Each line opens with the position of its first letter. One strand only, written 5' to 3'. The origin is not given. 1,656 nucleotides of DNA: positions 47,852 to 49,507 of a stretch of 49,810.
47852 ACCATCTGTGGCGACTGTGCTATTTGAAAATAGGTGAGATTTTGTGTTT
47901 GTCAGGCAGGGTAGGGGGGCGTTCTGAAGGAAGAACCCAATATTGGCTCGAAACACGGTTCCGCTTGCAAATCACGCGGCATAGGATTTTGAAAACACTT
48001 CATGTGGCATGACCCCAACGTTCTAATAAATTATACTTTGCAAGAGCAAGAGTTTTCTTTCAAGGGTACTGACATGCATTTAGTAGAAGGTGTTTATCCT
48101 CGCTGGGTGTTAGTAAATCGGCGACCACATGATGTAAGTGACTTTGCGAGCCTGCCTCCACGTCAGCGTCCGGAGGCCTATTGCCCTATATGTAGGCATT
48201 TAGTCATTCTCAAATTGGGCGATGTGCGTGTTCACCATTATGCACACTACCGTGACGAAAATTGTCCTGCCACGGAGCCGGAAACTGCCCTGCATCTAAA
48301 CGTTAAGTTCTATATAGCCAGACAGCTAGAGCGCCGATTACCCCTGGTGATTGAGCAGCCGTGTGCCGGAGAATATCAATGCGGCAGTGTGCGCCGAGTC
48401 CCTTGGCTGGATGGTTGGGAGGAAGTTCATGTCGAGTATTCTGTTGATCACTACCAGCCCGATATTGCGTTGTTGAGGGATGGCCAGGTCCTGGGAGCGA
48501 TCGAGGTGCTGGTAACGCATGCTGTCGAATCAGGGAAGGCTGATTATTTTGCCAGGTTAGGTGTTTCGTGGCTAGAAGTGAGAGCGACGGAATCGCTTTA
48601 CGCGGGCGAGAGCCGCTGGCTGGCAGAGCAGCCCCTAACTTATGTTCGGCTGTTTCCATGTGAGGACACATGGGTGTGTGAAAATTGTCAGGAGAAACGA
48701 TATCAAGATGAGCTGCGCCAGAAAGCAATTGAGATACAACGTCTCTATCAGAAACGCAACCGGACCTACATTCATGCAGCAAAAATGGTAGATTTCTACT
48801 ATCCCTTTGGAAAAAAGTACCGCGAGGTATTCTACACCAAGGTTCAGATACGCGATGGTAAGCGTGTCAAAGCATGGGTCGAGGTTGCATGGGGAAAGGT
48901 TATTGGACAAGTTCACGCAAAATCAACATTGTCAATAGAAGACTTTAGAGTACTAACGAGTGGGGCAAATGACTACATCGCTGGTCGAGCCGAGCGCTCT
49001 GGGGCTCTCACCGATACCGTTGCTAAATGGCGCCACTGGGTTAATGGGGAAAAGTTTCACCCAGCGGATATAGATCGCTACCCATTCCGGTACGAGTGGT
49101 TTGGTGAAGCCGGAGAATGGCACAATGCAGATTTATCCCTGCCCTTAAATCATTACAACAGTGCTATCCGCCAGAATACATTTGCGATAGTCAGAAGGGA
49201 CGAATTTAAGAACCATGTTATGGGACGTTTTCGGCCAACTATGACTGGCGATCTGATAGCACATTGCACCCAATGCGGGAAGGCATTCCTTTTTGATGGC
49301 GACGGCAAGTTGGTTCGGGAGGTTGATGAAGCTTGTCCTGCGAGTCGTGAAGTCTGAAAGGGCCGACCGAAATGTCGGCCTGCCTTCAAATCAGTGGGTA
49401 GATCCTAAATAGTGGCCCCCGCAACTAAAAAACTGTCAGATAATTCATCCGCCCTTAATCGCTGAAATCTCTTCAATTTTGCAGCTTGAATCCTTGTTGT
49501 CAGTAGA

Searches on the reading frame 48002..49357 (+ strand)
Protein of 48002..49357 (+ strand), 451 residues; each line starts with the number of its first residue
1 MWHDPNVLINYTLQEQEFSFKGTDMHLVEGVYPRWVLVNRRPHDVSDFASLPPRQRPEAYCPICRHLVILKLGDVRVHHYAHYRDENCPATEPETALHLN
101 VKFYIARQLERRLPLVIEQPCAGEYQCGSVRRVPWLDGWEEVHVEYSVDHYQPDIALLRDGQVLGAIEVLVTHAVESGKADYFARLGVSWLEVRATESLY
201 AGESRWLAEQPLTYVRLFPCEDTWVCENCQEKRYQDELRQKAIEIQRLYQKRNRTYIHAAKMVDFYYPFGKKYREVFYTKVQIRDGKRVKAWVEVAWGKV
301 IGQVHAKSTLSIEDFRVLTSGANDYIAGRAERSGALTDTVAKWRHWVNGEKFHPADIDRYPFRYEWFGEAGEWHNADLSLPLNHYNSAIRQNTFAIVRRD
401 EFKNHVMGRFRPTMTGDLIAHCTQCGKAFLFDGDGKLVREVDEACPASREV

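Call 20: search_protein_families(library=pfam, proteins=[window:48002-49357:+])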
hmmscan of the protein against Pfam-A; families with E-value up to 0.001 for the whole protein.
window:48002-49357:+ (451 aa): 1 family
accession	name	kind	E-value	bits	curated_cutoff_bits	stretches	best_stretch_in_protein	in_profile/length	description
PF25164.1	CoiA_N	-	2.2e-11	43.5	26.3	1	60-90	19-49/50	Competence protein CoiA, N-terminal domain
